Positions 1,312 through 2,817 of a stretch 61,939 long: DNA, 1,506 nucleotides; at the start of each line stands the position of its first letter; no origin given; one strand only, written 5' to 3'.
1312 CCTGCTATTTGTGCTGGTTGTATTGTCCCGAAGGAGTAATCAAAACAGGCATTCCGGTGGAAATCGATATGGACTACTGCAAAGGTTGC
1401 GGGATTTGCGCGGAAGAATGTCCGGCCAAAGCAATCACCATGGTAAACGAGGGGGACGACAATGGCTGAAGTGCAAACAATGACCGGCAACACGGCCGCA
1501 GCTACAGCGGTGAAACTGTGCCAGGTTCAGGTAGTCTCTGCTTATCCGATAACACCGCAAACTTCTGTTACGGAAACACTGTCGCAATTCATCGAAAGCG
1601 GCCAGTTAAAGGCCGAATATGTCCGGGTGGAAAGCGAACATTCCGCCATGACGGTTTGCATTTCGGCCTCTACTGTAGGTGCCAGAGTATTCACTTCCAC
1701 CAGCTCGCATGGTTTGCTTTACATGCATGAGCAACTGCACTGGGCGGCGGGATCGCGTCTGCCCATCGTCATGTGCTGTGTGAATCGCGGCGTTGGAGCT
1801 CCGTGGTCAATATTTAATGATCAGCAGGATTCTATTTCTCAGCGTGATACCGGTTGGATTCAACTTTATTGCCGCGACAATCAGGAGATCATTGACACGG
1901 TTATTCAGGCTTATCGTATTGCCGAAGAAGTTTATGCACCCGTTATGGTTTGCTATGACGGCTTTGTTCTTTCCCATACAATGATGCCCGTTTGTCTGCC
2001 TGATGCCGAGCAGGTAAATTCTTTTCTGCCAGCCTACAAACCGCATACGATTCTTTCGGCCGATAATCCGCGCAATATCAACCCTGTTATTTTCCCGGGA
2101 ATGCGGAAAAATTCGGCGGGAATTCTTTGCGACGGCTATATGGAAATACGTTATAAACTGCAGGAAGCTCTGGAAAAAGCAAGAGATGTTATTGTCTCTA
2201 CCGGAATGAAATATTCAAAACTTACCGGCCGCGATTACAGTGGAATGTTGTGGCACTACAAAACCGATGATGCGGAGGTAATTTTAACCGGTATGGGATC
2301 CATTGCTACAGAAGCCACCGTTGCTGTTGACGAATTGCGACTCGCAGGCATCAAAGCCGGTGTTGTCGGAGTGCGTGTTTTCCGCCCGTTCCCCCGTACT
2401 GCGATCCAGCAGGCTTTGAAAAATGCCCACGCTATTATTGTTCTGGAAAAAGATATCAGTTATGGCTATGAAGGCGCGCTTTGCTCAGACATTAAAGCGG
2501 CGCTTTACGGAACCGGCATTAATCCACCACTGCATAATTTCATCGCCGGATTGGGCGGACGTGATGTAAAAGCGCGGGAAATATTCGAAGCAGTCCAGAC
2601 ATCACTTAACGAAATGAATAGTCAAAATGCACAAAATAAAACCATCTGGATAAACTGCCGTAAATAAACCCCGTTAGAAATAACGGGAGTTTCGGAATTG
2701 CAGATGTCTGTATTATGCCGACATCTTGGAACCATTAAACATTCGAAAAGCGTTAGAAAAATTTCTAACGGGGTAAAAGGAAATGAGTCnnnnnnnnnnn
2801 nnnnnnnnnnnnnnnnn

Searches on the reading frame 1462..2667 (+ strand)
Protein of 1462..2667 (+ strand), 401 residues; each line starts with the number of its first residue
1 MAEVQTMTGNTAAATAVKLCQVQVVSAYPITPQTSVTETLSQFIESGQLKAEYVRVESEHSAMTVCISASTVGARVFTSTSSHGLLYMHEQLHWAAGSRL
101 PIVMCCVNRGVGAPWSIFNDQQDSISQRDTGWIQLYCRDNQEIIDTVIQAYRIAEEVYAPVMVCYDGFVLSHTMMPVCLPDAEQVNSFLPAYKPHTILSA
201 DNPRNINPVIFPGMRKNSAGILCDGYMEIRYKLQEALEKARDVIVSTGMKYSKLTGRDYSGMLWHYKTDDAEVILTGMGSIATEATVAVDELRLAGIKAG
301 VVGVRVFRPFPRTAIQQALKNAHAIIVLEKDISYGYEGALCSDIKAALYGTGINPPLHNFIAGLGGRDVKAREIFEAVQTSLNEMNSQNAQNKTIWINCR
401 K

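Call 6: search_protein_families(library=ncbifam, proteins=[window:1462-2667:+])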
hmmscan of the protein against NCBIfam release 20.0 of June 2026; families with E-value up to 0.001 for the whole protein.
window:1462-2667:+ (401 aa): 16 families
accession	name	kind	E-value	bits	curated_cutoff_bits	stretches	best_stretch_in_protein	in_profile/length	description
NF040682.1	PorA_Arch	equivalog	2.4e-135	451.4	550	1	3-400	2-386/387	pyruvate synthase subunit PorA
NF006232.0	PRK08366.1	equivalog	7.1e-115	383.7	646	1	6-377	9-370/394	2-ketoisovalerate ferredoxin oxidoreductase subunit alpha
NF006233.0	PRK08367.1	equivalog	1.8e-108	362.9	625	1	5-401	5-391/394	pyruvate ferredoxin oxidoreductase subunit alpha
NF007201.0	PRK09622.1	equivalog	4.2e-90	302.6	590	1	3-384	9-380/405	2-oxoacid:ferredoxin oxidoreductase subunit alpha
NF045764.1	PhenlGlyoxDHPadG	equivalog_domain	9e-90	301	700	1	7-399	5-396/398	NADH-dependent phenylglyoxylate dehydrogenase subunit alpha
NF045791.1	OxalOxredalpha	equivalog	8.1e-77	258.9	500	1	1-397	1-391/395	oxalate oxidoreductase subunit alpha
TIGR02176.1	pyruv_ox_red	equivalog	1.2e-41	142.6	911.35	1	5-383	2-379/1167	pyruvate:ferredoxin (flavodoxin) oxidoreductase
NF005507.0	PRK07119.1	subfamily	8.1e-40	136.7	399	2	3-185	3-188/352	3-methyl-2-oxobutanoate dehydrogenase subunit VorB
NF006412.0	PRK08659.1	equivalog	5.6e-37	127.8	411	1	3-332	4-336/378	2-oxoacid:acceptor oxidoreductase subunit alpha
TIGR03710.1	OAFO_sf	subfamily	3.3e-34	118.4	482.75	1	6-332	195-524/561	2-oxoacid:acceptor oxidoreductase subunit alpha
NF041170.1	Oxoac_fdxalpha_Archa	equivalog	5.7e-26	91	800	2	6-185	237-430/636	2-oxoacid:ferredoxin oxidoreductase subunit alpha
NF007206.0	PRK09627.1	equivalog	8.5e-25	87.5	579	1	7-331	6-335/375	2-oxoglutarate synthase subunit alpha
TIGR03336.1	IOR_alpha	equivalog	4.4e-14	51.7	650.9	1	5-165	3-161/595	indolepyruvate ferredoxin oxidoreductase subunit alpha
NF004559.0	PRK05899.2-5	equivalog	9.4e-06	24.1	488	1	268-386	500-617/627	transketolase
NF003933.0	PRK05444.2-2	equivalog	5e-05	22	395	1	227-345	446-554/606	1-deoxy-D-xylulose-5-phosphate synthase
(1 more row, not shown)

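Call 7: search_protein_families(library=pfam, proteins=[window:1462-2667:+], max_evalue=0.01)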
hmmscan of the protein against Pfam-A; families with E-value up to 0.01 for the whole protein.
window:1462-2667:+ (401 aa): 4 families
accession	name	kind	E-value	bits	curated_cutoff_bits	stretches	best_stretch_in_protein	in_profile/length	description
PF01855.24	POR_N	-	1.9e-67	227.8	27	1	16-241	2-223/231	Pyruvate flavodoxin/ferredoxin oxidoreductase, thiamine diP-bdg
PF17147.9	PFOR_II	-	4.1e-29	101.4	27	1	271-374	1-102/102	Pyruvate:ferredoxin oxidoreductase core domain II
PF02780.25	Transketolase_C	-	7.6e-09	36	25.9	1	267-346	6-86/124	Transketolase, C-terminal domain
PF22613.1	Transketolase_C_1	-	0.0013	19.3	27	1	269-337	10-82/113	Transketolase-like TK C-terminal domain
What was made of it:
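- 1462..2667 (+): porA (alpha subunit). PF01855 and PF17147 (call 7).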

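Call 8: find_homologous_proteins(query=window:1462-2667:+, max_evalue=1e-30)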
Query window:1462-2667:+ (401 aa): 7997 proteins with E <= 1e-30 among 8000 candidates; the best 120 are listed.
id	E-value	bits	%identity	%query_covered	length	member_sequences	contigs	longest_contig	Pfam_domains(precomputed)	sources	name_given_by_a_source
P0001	1.1e-269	912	100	100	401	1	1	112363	PF01855.25,PF17147.10,PF02780.26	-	-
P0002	7.4e-269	909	100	100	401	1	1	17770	PF01855.25,PF17147.10,PF02780.26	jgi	-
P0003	4.6e-258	873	95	100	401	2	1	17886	PF01855.25,PF17147.10,PF02780.26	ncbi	-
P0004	1.4e-253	859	94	100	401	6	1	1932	PF01855.25,PF17147.10,PF02780.26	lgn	-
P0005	4.8e-249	844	92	100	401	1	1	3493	PF01855.25,PF17147.10,PF02780.26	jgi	jgi:pyruvate/2-oxoacid:ferredoxin oxidoreductase alpha subunit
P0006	1.5e-248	842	92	100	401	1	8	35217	PF01855.25,PF17147.10,PF02780.26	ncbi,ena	-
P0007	1.5e-245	832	89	100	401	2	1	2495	PF01855.25,PF17147.10,PF02780.26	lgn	-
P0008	1.8e-245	832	90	100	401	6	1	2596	PF01855.25,PF17147.10,PF02780.26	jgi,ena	-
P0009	1.6e-244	829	90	100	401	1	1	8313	PF01855.25,PF17147.10,PF02780.26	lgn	-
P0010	2.1e-243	825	89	100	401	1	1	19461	PF01855.25,PF17147.10,PF02780.26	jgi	jgi:pyruvate/2-oxoacid:ferredoxin oxidoreductase alpha subunit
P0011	3.3e-243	825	89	100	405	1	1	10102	PF01855.25,PF17147.10,PF02780.26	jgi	jgi:pyruvate/2-oxoacid:ferredoxin oxidoreductase alpha subunit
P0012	4.1e-243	824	88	100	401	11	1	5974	PF01855.25,PF17147.10,PF02780.26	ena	-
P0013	9.9e-242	820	88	100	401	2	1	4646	PF01855.25,PF17147.10,PF02780.26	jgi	jgi:pyruvate/2-oxoacid:ferredoxin oxidoreductase alpha subunit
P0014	6.3e-241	817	89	99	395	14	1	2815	PF01855.25,PF17147.10,PF02780.26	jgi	jgi:pyruvate/2-oxoacid:ferredoxin oxidoreductase alpha subunit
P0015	7.0e-241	817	87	100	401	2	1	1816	PF01855.25,PF17147.10,PF02780.26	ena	-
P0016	1.5e-240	816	88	100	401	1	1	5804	PF01855.25,PF17147.10,PF02780.26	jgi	jgi:pyruvate ferredoxin oxidoreductase alpha subunit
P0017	9.3e-240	813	87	100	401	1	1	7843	PF01855.25,PF17147.10,PF02780.26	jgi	jgi:pyruvate/2-oxoacid:ferredoxin oxidoreductase alpha subunit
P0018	2.7e-237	805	87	100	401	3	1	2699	PF01855.25,PF17147.10,PF02780.26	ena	-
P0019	5.4e-237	804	87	99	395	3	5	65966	PF01855.25,PF17147.10,PF02780.26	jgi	jgi:pyruvate/2-oxoacid:ferredoxin oxidoreductase alpha subunit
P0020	2.6e-236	802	87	100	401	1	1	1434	PF01855.25,PF17147.10,PF02780.26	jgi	jgi:pyruvate/2-oxoacid:ferredoxin oxidoreductase alpha subunit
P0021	9.2e-236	800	87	100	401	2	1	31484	PF01855.25,PF17147.10,PF02780.26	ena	-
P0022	8.7e-235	797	86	100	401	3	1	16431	PF01855.25,PF17147.10,PF02780.26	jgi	jgi:pyruvate/2-oxoacid:ferredoxin oxidoreductase alpha subunit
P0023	1.6e-231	786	84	100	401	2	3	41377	PF01855.25,PF17147.10,PF02780.26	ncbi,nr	ncbi:MAG TPA: transketolase C-terminal domain-containing protein [Smithellaceae bacterium]|nr:transk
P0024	1.9e-229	779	84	100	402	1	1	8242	PF01855.25,PF17147.10,PF02780.26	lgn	-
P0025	9.5e-228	774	82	100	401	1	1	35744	PF01855.25,PF17147.10,PF02780.26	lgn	-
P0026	2.6e-226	769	82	100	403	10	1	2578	PF01855.25,PF17147.10,PF02780.26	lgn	-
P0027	5.1e-224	761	82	100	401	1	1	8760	PF01855.25,PF17147.10,PF02780.26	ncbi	-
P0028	9.5e-224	760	81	100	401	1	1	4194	PF01855.25,PF17147.10,PF02780.26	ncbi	-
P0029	1.8e-223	760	81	100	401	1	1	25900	PF01855.25,PF17147.10,PF02780.26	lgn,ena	-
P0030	5.0e-223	758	81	100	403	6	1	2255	PF01855.25,PF17147.10,PF02780.26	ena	-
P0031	1.7e-222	756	81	100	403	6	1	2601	PF01855.25,PF17147.10,PF02780.26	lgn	-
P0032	1.7e-222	756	82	100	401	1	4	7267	PF01855.25,PF17147.10,PF02780.26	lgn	-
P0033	3.2e-222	755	81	100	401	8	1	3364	PF01855.25,PF17147.10,PF02780.26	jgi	jgi:pyruvate/2-oxoacid:ferredoxin oxidoreductase alpha subunit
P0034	1.6e-220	750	80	100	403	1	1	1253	PF01855.25,PF17147.10,PF02780.26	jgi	jgi:pyruvate/2-oxoacid:ferredoxin oxidoreductase alpha subunit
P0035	2.0e-219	746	80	100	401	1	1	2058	PF01855.25,PF17147.10,PF02780.26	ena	-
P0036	3.3e-219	746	81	100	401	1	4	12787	PF01855.25,PF17147.10,PF02780.26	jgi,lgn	-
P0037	2.3e-217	739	81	100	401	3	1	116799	PF01855.25,PF17147.10,PF02780.26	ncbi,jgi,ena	-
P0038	1.3e-213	727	80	100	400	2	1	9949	PF01855.25,PF17147.10,PF02780.26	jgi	-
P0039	3.3e-211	719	77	100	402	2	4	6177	PF01855.25,PF17147.10,PF02780.26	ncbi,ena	-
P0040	3.9e-209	712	77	100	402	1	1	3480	PF01855.25,PF17147.10,PF02780.26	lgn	-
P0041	1.4e-207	707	77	100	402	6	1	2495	PF01855.25,PF17147.10,PF02780.26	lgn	-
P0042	1.6e-205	700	75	100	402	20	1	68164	PF01855.25,PF17147.10,PF02780.26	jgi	-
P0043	1.7e-205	700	75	100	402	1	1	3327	PF01855.25,PF17147.10,PF02780.26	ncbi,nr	ncbi:MAG: pyruvate ferredoxin oxidoreductase [Deltaproteobacteria bacterium]|nr:pyruvate ferredoxin 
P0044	2.0e-205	700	74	100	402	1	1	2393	PF01855.25,PF17147.10,PF22613.2,PF02780.26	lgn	-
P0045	2.4e-204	697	75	100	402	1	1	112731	PF01855.25,PF17147.10,PF02780.26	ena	-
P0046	6.0e-204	695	75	100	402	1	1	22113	PF01855.25,PF17147.10,PF02780.26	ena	-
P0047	6.1e-204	695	75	100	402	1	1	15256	PF01855.25,PF17147.10,PF02780.26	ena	-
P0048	6.3e-204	695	75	100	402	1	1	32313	PF01855.25,PF17147.10,PF02780.26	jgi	-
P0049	6.0e-203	692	74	100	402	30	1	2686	PF01855.25,PF17147.10,PF22613.2,PF02780.26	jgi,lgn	-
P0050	8.4e-203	692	74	100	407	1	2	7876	PF01855.25,PF17147.10,PF02780.26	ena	-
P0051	1.3e-202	691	74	100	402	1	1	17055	PF01855.25,PF17147.10,PF02780.26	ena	-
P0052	1.9e-202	690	74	100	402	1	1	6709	PF01855.25,PF17147.10,PF02780.26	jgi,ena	-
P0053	8.7e-202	688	73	100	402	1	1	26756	PF01855.25,PF17147.10,PF02780.26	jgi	jgi:pyruvate ferredoxin oxidoreductase alpha subunit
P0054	1.8e-201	687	73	100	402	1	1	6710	PF01855.25,PF17147.10,PF02780.26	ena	-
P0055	2.0e-201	687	73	100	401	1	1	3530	PF01855.25,PF17147.10,PF02780.26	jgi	jgi:pyruvate ferredoxin oxidoreductase alpha subunit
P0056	2.4e-201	687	74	100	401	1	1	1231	PF01855.25,PF17147.10,PF02780.26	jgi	jgi:pyruvate/2-oxoacid:ferredoxin oxidoreductase alpha subunit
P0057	3.1e-201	686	73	100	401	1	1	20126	PF01855.25,PF17147.10,PF02780.26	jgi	jgi:pyruvate/2-oxoacid:ferredoxin oxidoreductase alpha subunit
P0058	4.0e-201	686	74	100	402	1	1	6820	PF01855.25,PF17147.10,PF02780.26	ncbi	-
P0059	4.6e-201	686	74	100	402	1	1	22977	PF01855.25,PF17147.10,PF02780.26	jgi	jgi:pyruvate/2-oxoacid:ferredoxin oxidoreductase alpha subunit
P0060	5.4e-201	686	73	100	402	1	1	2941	PF01855.25,PF17147.10,PF02780.26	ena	-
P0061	6.1e-201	685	74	100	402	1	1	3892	PF01855.25,PF17147.10,PF02780.26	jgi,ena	-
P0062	7.8e-201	685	73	100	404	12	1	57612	PF01855.25,PF17147.10,PF02780.26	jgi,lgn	-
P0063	7.8e-201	685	73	100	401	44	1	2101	PF01855.25,PF17147.10,PF02780.26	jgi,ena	jgi:pyruvate/2-oxoacid:ferredoxin oxidoreductase alpha subunit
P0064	1.1e-200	685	74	100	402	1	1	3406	PF01855.25,PF17147.10,PF22613.2,PF02780.26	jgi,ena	-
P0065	1.7e-200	684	74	100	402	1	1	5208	PF01855.25,PF17147.10,PF02780.26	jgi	jgi:pyruvate/2-oxoacid:ferredoxin oxidoreductase alpha subunit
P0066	1.9e-200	684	73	99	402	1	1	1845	PF01855.25,PF17147.10,PF02780.26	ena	-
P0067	2.4e-200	683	74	98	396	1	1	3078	PF01855.25,PF17147.10,PF02780.26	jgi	jgi:pyruvate/2-oxoacid:ferredoxin oxidoreductase alpha subunit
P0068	2.5e-200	683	73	100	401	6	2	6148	PF01855.25,PF17147.10,PF02780.26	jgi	jgi:pyruvate/2-oxoacid:ferredoxin oxidoreductase alpha subunit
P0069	2.6e-200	683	73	100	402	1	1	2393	PF01855.25,PF17147.10,PF02780.26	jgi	jgi:pyruvate ferredoxin oxidoreductase alpha subunit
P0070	2.9e-200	683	74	100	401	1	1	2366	PF01855.25,PF17147.10,PF02780.26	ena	-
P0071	3.1e-200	683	74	100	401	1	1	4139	PF01855.25,PF17147.10,PF02780.26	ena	-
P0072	4.2e-200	683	73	100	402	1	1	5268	PF01855.25,PF17147.10,PF02780.26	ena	-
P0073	4.3e-200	683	73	100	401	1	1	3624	PF01855.25,PF17147.10,PF02780.26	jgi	jgi:pyruvate ferredoxin oxidoreductase alpha subunit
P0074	5.9e-200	682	74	100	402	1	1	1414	PF01855.25,PF17147.10,PF02780.26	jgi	jgi:pyruvate ferredoxin oxidoreductase alpha subunit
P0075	7.1e-200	682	73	100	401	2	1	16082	PF01855.25,PF17147.10,PF02780.26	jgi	jgi:pyruvate/2-oxoacid:ferredoxin oxidoreductase alpha subunit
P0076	7.5e-200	682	73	100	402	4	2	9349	PF01855.25,PF17147.10,PF22613.2,PF02780.26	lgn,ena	-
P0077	7.9e-200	682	73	100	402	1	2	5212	PF01855.25,PF17147.10,PF02780.26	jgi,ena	jgi:pyruvate/2-oxoacid:ferredoxin oxidoreductase alpha subunit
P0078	9.2e-200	682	73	100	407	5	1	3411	PF01855.25,PF17147.10,PF22613.2,PF02780.26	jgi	jgi:pyruvate/2-oxoacid:ferredoxin oxidoreductase alpha subunit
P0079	9.2e-200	682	74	100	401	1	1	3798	PF01855.25,PF17147.10,PF02780.26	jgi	jgi:pyruvate/2-oxoacid:ferredoxin oxidoreductase alpha subunit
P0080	1.4e-199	681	74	100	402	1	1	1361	PF01855.25,PF17147.10,PF02780.26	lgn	-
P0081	1.8e-199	681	73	100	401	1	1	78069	PF01855.25,PF17147.10,PF02780.26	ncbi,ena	-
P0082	2.0e-199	680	73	100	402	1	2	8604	PF01855.25,PF17147.10,PF02780.26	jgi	jgi:pyruvate/2-oxoacid:ferredoxin oxidoreductase alpha subunit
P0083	2.4e-199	680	73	100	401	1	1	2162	PF01855.25,PF17147.10,PF02780.26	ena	-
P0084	2.7e-199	680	74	100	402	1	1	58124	PF01855.25,PF17147.10,PF02780.26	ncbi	-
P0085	3.1e-199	680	74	100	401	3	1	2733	PF01855.25,PF17147.10,PF02780.26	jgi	-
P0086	3.3e-199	680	73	100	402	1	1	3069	PF01855.25,PF17147.10,PF22613.2,PF02780.26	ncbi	-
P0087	3.5e-199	680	72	100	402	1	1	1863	PF01855.25,PF17147.10,PF22613.2,PF02780.26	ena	-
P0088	4.3e-199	679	73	100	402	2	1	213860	PF01855.25,PF17147.10,PF22613.2,PF02780.26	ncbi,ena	-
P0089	5.1e-199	679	73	100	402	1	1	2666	PF01855.25,PF17147.10,PF02780.26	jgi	jgi:pyruvate/2-oxoacid:ferredoxin oxidoreductase alpha subunit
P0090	6.1e-199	679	73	100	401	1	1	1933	PF01855.25,PF17147.10,PF02780.26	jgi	jgi:pyruvate/2-oxoacid:ferredoxin oxidoreductase alpha subunit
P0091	6.7e-199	679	72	100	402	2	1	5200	PF01855.25,PF17147.10,PF22613.2,PF02780.26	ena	-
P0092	7.4e-199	679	72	100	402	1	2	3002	PF01855.25,PF17147.10,PF02780.26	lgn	-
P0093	9.5e-199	678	73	100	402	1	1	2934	PF01855.25,PF17147.10,PF02780.26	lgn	-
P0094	9.6e-199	678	73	100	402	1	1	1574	PF01855.25,PF17147.10,PF02780.26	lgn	-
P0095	1.1e-198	678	74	100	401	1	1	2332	PF01855.25,PF17147.10,PF02780.26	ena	-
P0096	1.1e-198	678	74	100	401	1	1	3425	PF01855.25,PF17147.10,PF02780.26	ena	-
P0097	1.1e-198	678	73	99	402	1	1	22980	PF01855.25,PF17147.10,PF02780.26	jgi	jgi:pyruvate ferredoxin oxidoreductase alpha subunit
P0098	1.3e-198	678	72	100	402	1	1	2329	PF01855.25,PF17147.10,PF22613.2,PF02780.26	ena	-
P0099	1.7e-198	677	72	100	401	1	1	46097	PF01855.25,PF17147.10,PF02780.26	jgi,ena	-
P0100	1.8e-198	677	72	100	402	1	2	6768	PF01855.25,PF17147.10,PF22613.2,PF02780.26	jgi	-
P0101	1.8e-198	677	72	100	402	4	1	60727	PF01855.25,PF17147.10,PF22613.2,PF02780.26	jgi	jgi:pyruvate/2-oxoacid:ferredoxin oxidoreductase alpha subunit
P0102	2.4e-198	677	72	100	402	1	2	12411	PF01855.25,PF17147.10,PF02780.26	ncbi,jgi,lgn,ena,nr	ncbi:MAG TPA: transketolase C-terminal domain-containing protein [Syntrophales bacterium]|nr:transke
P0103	2.6e-198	677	73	100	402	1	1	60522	PF01855.25,PF17147.10,PF02780.26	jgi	jgi:pyruvate/2-oxoacid:ferredoxin oxidoreductase alpha subunit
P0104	3.0e-198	677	73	100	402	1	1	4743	PF01855.25,PF17147.10,PF02780.26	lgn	-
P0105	3.1e-198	677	72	100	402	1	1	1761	PF01855.25,PF17147.10,PF02780.26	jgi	jgi:pyruvate/2-oxoacid:ferredoxin oxidoreductase alpha subunit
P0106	3.3e-198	676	73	100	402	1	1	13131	PF01855.25,PF17147.10,PF02780.26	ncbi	ncbi:MAG: transketolase C-terminal domain-containing protein [Syntrophales bacterium]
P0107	3.7e-198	676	73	100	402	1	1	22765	PF01855.25,PF17147.10,PF02780.26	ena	-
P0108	3.7e-198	676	71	100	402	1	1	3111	PF01855.25,PF17147.10,PF22613.2,PF02780.26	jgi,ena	-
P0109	3.7e-198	676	73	100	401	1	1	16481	PF01855.25,PF17147.10,PF02780.26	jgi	-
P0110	4.6e-198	676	72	100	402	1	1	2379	PF01855.25,PF17147.10,PF22613.2,PF02780.26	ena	-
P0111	4.8e-198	676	73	100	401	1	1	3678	PF01855.25,PF17147.10,PF02780.26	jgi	jgi:pyruvate ferredoxin oxidoreductase alpha subunit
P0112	5.3e-198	676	74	100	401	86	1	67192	PF01855.25,PF17147.10,PF02780.26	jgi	jgi:pyruvate/2-oxoacid:ferredoxin oxidoreductase alpha subunit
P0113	6.0e-198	676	73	100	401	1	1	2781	PF01855.25,PF17147.10,PF02780.26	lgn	-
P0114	6.9e-198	675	71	100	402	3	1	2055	PF01855.25,PF17147.10,PF02780.26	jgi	jgi:pyruvate/2-oxoacid:ferredoxin oxidoreductase alpha subunit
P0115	6.9e-198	675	72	100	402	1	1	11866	PF01855.25,PF17147.10,PF22613.2,PF02780.26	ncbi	-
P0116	8.8e-198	675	72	100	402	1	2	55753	PF01855.25,PF17147.10,PF02780.26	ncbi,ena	-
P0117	9.7e-198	675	72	100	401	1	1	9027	PF01855.25,PF17147.10,PF02780.26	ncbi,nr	ncbi:MAG: pyruvate ferredoxin oxidoreductase [Deltaproteobacteria bacterium]|nr:pyruvate ferredoxin 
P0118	1.0e-197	675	73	99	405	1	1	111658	PF01855.25,PF17147.10,PF02780.26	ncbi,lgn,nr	ncbi:MAG: pyruvate ferredoxin oxidoreductase [Deltaproteobacteria bacterium]|nr:pyruvate ferredoxin 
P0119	1.3e-197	674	73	100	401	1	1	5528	PF01855.25,PF17147.10,PF02780.26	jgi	jgi:pyruvate/2-oxoacid:ferredoxin oxidoreductase alpha subunit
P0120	1.7e-197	674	73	99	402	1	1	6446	PF01855.25,PF17147.10,PF02780.26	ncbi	-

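Call 10: find_related_loci(query=A1, collection=genome_contigs, flank=4000)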
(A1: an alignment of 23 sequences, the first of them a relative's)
Query A1 (401 aa) in genome_contigs; peptide patterns used: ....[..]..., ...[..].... (x = any residue, [..] = any of these).
311 stretches matched a pattern; 288 encode a relative of the query (tblastn E <= 1e-3); the best 80 are kept; 80 distinct loci.
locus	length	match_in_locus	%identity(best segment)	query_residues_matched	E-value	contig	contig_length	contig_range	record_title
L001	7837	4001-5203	95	1-401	0e+0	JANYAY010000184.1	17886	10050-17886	MAG: Deltaproteobacteria bacterium isolate GL140_5_metabat_391 GL140_5_k141_2646611, whole genome shotgun sequence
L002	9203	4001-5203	94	1-401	0e+0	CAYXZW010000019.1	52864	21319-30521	MAG TPA_asm: uncultured Smithella sp. isolate SRP302447_co2_126 genome assembly, contig: NODE_1810_length_52864_cov_14.1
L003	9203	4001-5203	92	1-401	0e+0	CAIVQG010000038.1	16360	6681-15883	MAG: uncultured delta proteobacterium isolate AlinenLipids_bin-4002 genome assembly, contig: bin-4002:38/83, whole genom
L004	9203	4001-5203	90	1-401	0e+0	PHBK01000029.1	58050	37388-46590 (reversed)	MAG: Deltaproteobacteria bacterium HGW-Deltaproteobacteria-12 bjp_ig2069_scaffold_630, whole genome shotgun sequence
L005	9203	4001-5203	87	1-401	0e+0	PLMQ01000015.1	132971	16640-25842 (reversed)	MAG: Syntrophaceae bacterium isolate fen_1166 73.20120800_E2X.51_contig_2501, whole genome shotgun sequence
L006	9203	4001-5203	84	1-401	0e+0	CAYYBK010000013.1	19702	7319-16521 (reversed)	MAG TPA_asm: uncultured Syntrophales bacterium isolate binchicken_co117_448 genome assembly, contig: NODE_5175_length_19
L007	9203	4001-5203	81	1-401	0e+0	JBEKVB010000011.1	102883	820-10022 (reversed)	MAG: Smithellaceae bacterium isolate SPRUCE 595 SPRUCE_595_11, whole genome shotgun sequence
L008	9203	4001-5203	81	1-401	0e+0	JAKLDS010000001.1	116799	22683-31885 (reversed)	MAG: Deltaproteobacteria bacterium isolate RA.bin115 RA.bin115_1, whole genome shotgun sequence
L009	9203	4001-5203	91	1-401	0e+0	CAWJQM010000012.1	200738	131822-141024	MAG: uncultured delta proteobacterium isolate MFD02979.bin.2.91 genome assembly, contig: contig_33532, whole genome shot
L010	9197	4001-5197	76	1-399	0e+0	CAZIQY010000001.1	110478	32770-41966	MAG TPA_asm: uncultured Syntrophaceae bacterium isolate SRP098346_co1_212 genome assembly, contig: NODE_22_length_110478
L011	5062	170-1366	76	1-399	0e+0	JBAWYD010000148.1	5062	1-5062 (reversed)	MAG: Deltaproteobacteria bacterium isolate ELA080 MAG080_148, whole genome shotgun sequence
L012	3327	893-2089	75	1-399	0e+0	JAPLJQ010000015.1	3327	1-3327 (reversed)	MAG: Deltaproteobacteria bacterium isolate LacPavin_0419_WC70S_MAG_49_10 LacPavin_0419_WC70S_scaffold_69633, whole genom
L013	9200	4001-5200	73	1-401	0e+0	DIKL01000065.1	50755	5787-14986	MAG TPA_asm: Syntrophaceae bacterium UBA5619 UBA5619_contig_35120, whole genome shotgun sequence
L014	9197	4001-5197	73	1-399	0e+0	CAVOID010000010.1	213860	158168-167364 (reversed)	MAG: uncultured delta proteobacterium isolate MFD10007.bin.2.31 genome assembly, contig: contig_46183, whole genome shot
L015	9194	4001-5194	74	1-399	0e+0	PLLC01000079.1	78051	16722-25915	MAG: Syntrophaceae bacterium isolate fen_1170 73.20120800_E3X.7_contig_3111, whole genome shotgun sequence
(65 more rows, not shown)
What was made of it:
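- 80 loci were fetched by PorA homology alone (call 10).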

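Call 48: search_solved_structures(query=window:1462-2667:+, max_evalue=1e-10)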
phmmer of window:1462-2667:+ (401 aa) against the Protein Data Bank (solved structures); distinct sequences matched with E-value up to 1e-10: 8.
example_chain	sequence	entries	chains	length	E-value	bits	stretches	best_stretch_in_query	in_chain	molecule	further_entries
9bt4_B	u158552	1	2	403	1.3e-92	314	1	4-378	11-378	Pyruvate:Ferredoxin Oxidoreductase, subunit alpha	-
5c4i_A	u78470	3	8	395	2.6e-66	227.4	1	1-397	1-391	Oxalate oxidoreductase subunit alpha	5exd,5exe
7plm_A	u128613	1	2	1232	9e-26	94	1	4-356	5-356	Pyruvate:ferredoxin oxidoreductase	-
1b0p_A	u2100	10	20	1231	9.5e-26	93.9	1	4-356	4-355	PROTEIN (PYRUVATE-FERREDOXIN OXIDOREDUCTASE) | Pyruvate-Ferredoxin Oxidoreductase | PYRUVATE FERREDOXIN OXIDOREDUCTASE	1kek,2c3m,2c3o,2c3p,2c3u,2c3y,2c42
6cin_A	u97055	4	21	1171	1e-23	87.2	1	5-370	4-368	PYRUVATE-FERREDOXIN OXIDOREDUCTASE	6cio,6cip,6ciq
1yd7_A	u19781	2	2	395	9.6e-19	70.8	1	6-334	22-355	2-keto acid:ferredoxin oxidoreductase subunit alpha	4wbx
5b46_A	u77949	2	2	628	3e-14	56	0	7-162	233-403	2-oxoacid--ferredoxin oxidoreductase alpha subunit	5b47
6n2n_A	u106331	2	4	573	4.9e-11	45.4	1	4-174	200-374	Pyruvate flavodoxin/ferredoxin oxidoreductase domain protein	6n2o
